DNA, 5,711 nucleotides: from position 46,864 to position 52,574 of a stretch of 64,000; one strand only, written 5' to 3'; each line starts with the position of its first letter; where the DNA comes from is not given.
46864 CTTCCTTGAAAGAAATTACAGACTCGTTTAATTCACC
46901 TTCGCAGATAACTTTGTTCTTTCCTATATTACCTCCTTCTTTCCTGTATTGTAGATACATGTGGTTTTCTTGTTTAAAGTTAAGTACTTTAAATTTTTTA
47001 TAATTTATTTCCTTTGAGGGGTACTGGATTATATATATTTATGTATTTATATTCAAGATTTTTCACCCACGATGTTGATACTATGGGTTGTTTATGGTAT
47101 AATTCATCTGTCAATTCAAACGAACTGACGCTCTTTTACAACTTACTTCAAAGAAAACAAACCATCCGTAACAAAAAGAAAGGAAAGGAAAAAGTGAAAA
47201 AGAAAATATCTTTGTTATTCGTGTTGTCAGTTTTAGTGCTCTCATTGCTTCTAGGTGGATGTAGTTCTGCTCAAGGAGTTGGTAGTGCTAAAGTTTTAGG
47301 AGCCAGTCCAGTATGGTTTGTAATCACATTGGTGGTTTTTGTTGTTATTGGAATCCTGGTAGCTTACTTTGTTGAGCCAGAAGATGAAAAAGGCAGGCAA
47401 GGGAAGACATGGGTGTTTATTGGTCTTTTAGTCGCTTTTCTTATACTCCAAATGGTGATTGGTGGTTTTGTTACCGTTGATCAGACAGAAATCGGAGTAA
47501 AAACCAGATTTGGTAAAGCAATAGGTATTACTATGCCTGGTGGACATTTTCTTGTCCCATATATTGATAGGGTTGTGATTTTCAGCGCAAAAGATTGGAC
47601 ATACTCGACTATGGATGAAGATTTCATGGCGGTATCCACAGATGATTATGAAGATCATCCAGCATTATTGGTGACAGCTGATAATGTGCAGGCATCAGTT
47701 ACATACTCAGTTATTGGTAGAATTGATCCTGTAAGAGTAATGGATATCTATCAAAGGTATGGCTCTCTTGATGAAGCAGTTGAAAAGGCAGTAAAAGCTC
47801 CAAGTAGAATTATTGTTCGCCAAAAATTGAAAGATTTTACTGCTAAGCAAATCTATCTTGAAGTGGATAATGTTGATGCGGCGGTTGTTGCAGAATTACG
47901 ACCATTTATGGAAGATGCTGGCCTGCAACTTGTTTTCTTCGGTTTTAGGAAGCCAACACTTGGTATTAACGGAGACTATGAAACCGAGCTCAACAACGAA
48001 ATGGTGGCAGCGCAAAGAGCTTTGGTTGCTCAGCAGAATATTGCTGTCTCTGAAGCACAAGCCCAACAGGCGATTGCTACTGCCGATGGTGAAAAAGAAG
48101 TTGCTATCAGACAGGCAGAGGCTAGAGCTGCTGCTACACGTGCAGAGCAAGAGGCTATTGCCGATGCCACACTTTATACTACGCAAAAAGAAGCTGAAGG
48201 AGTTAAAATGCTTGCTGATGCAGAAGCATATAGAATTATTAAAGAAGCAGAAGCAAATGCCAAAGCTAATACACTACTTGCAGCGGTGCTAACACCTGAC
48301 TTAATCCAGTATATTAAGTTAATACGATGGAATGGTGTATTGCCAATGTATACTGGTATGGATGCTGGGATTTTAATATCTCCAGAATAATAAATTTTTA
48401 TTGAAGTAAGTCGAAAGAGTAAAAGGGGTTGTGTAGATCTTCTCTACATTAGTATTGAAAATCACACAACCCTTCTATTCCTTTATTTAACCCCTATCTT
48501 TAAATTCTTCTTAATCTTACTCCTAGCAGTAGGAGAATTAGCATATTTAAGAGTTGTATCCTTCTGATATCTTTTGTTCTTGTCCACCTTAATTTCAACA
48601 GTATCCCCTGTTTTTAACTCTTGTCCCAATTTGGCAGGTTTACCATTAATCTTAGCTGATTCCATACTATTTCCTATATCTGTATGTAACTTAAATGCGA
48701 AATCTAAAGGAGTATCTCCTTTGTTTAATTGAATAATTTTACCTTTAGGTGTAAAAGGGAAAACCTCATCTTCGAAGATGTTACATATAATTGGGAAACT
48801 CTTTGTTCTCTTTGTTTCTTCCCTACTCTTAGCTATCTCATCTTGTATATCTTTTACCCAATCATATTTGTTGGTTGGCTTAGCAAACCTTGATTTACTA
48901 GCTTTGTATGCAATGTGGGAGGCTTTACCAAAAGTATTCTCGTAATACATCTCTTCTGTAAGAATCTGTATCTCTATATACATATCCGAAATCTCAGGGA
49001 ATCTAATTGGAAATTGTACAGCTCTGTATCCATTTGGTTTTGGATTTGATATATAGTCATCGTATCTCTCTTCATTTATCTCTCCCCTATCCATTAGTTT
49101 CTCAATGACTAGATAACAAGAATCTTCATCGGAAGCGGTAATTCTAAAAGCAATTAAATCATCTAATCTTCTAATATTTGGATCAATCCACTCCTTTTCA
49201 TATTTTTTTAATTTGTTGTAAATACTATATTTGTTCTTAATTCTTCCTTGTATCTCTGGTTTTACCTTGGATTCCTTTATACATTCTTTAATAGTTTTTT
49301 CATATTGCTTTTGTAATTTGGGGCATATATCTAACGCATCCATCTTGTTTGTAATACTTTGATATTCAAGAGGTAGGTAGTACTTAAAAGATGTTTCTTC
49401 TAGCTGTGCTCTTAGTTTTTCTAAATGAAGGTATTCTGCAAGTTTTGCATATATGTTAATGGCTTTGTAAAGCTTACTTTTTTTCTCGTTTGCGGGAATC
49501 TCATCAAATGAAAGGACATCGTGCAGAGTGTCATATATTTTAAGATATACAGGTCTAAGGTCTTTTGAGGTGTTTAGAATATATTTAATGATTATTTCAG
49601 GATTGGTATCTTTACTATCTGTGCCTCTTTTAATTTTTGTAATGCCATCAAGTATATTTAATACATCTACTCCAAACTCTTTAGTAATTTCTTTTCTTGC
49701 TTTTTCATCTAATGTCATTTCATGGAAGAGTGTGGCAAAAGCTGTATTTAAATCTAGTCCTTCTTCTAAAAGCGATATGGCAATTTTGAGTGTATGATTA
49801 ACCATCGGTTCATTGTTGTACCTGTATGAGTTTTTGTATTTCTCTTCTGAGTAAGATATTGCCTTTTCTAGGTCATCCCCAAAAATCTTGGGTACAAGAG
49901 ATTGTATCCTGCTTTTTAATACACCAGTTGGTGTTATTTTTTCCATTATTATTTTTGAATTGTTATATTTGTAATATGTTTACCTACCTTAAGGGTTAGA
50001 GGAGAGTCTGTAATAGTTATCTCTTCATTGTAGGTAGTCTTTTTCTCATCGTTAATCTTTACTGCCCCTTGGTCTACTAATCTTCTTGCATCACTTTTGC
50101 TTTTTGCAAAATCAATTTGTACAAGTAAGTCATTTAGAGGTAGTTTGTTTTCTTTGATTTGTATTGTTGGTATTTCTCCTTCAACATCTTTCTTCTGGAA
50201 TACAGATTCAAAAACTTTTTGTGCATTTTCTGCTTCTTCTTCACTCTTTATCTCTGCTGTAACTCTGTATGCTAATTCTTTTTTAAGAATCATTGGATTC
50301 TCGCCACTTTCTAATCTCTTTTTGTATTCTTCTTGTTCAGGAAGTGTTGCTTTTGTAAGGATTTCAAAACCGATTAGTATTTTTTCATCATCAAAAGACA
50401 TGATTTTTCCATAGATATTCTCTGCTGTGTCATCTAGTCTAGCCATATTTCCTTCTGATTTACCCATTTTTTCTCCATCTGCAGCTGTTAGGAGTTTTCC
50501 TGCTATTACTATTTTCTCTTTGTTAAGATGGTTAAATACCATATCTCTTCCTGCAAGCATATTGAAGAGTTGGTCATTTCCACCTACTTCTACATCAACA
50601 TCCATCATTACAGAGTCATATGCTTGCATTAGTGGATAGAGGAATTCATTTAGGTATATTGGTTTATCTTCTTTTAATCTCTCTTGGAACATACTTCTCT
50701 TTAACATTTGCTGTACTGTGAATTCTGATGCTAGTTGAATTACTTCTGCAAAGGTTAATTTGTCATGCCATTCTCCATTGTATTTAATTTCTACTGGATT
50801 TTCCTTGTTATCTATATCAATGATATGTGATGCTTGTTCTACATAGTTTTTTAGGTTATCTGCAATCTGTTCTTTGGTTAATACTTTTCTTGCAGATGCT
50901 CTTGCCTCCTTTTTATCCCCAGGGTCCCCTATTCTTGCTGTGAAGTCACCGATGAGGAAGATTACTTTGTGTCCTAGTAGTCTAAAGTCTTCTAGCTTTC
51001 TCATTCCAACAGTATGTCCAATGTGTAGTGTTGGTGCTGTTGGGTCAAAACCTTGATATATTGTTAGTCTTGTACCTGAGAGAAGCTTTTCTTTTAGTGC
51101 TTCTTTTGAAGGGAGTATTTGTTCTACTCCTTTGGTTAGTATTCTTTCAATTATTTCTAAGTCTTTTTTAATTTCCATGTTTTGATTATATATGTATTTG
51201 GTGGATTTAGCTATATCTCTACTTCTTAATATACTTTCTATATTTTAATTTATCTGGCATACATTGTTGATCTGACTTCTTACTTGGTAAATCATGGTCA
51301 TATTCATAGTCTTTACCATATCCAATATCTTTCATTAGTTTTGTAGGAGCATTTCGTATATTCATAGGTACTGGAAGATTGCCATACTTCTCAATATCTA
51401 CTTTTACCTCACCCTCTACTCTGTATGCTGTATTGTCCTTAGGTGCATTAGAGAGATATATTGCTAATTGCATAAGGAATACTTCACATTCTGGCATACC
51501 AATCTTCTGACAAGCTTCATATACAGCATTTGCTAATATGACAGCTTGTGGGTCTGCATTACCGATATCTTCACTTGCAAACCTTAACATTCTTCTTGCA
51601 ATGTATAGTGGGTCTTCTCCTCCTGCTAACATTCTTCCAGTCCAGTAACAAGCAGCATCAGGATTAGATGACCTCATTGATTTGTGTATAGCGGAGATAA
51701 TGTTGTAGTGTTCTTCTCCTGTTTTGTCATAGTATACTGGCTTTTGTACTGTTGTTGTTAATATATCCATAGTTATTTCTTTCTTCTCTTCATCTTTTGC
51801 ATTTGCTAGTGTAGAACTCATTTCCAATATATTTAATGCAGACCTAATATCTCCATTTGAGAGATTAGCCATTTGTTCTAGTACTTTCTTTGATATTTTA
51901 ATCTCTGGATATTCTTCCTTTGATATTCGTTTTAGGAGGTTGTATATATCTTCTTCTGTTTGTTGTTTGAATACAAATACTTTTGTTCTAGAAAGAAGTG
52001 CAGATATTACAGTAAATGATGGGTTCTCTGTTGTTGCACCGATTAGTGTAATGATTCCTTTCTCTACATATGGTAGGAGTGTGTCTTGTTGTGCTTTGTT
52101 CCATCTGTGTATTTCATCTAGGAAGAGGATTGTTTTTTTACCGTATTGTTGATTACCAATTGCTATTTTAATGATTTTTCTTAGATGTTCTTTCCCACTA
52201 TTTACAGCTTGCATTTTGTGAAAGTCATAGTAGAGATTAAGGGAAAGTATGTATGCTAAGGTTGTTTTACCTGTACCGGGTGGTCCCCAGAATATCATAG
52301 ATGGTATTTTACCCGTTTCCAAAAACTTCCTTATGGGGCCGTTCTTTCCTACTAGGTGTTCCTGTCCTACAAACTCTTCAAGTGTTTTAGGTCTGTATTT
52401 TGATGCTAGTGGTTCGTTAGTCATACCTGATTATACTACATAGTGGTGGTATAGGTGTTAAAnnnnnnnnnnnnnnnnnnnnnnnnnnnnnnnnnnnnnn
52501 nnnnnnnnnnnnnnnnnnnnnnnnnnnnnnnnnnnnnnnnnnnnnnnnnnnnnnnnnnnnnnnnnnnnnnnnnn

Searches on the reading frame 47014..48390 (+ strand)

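Call 22: search_protein_families(library=pfam, proteins=[window:47014-48390:+], max_evalue=0.00001)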
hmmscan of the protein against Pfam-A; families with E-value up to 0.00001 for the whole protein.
window:47014-48390:+ (458 aa): 1 family
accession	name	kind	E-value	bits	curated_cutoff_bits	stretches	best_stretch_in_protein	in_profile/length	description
PF01145.31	Band_7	-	3e-20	73.4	23.6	1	154-350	2-176/176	SPFH domain / Band 7 family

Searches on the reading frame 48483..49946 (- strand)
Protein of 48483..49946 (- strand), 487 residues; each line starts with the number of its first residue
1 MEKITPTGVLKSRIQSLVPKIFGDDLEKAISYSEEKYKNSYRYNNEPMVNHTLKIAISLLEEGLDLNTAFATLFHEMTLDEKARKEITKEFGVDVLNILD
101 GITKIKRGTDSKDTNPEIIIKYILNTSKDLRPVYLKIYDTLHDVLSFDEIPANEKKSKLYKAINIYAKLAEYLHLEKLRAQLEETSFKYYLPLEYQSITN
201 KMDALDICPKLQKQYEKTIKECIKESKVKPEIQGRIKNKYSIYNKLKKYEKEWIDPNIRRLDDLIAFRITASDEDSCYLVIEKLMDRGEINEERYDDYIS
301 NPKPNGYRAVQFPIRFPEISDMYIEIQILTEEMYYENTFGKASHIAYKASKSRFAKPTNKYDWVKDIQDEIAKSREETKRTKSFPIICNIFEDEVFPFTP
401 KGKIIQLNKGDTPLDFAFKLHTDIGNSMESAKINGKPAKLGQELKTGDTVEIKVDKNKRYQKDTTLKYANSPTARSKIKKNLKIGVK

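Call 22: search_protein_families(library=pfam, proteins=[window:48483-49946:-], max_evalue=0.00001)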
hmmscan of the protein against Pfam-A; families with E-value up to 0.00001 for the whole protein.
window:48483-49946:- (487 aa): 3 families
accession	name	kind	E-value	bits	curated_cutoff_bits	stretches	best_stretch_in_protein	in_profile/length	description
PF04607.23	RelA_SpoT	-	7.2e-23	81.5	27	1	234-351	1-112/113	Region found in RelA / SpoT proteins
PF13328.12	HD_4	-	1.1e-16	61.4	27.2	1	29-171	1-151/156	HD domain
PF02824.27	TGS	-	6.2e-16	58.6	22.2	1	398-452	4-58/60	TGS domain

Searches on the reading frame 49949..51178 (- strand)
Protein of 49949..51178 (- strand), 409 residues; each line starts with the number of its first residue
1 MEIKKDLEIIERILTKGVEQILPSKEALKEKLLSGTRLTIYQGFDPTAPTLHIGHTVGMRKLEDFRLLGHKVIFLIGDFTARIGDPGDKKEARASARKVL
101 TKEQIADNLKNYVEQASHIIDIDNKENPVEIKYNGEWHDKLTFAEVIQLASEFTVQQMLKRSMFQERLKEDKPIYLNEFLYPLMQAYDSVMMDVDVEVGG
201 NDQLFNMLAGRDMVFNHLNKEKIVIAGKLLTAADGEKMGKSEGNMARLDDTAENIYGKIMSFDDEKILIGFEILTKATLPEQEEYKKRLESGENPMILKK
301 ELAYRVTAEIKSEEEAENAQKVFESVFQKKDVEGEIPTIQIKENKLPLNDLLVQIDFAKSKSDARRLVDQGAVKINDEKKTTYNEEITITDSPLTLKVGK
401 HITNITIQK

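Call 53: search_protein_families(library=pfam, proteins=[window:49949-51178:-], max_evalue=0.00001)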
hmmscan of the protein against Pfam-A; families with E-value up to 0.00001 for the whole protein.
window:49949-51178:- (409 aa): 3 families
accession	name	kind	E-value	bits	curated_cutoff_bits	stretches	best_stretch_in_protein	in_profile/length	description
PF00579.31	tRNA-synt_1b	-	2.2e-62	211.5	21.1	1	36-328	4-292/292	tRNA synthetases class I (W and Y)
PF22421.1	SYY_C-terminal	-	3e-11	43.5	27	1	333-391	6-64/83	Tyrosine--tRNA ligase SYY-like C-terminal domain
PF01479.30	S4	-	2.9e-07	30.5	22.8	1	347-389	2-44/48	S4 domain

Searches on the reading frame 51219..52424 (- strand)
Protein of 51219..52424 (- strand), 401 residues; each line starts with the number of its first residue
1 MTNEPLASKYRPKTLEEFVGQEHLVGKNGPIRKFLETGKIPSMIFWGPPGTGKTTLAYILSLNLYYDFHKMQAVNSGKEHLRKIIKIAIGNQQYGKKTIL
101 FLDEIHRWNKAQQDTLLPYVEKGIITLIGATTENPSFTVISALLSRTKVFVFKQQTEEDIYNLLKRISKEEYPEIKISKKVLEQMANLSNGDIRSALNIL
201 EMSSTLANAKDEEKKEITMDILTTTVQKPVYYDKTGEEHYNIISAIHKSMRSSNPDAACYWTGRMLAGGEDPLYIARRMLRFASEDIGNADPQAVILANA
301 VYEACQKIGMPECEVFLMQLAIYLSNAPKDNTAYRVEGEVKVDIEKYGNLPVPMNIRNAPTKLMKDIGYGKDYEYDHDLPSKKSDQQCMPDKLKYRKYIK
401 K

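Call 53: search_protein_families(library=pfam, proteins=[window:51219-52424:-], max_evalue=0.00001)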
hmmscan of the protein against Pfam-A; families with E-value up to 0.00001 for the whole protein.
window:51219-52424:- (401 aa): 7 families
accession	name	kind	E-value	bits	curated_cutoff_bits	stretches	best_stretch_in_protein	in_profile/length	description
PF12002.13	MgsA_C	-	2.6e-55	187.3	27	1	253-399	2-148/167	MgsA AAA+ ATPase C terminal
PF16193.11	AAA_assoc_2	-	2.7e-24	85.7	34.3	1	174-251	4-81/81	AAA C-terminal domain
PF00004.35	AAA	-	6e-14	53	21.2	1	43-152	1-128/131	ATPase family associated with various cellular activities (AAA)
PF05496.18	RuvB_N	-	2.1e-12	47.5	27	1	11-128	2-116/159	Holliday junction DNA helicase RuvB P-loop domain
PF00158.32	Sigma54_activat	-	1.8e-07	31.4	20.2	1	90-166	87-164/168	Sigma-54 interaction domain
PF07728.20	AAA_5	-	3.1e-06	27.7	22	0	43-133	2-103/139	AAA domain (dynein-related subfamily)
PF21960.2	RCF1-5-like_lid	-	5.3e-06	26.7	27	1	163-201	2-39/43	RCF1/5-like, AAA+ ATPase lid domain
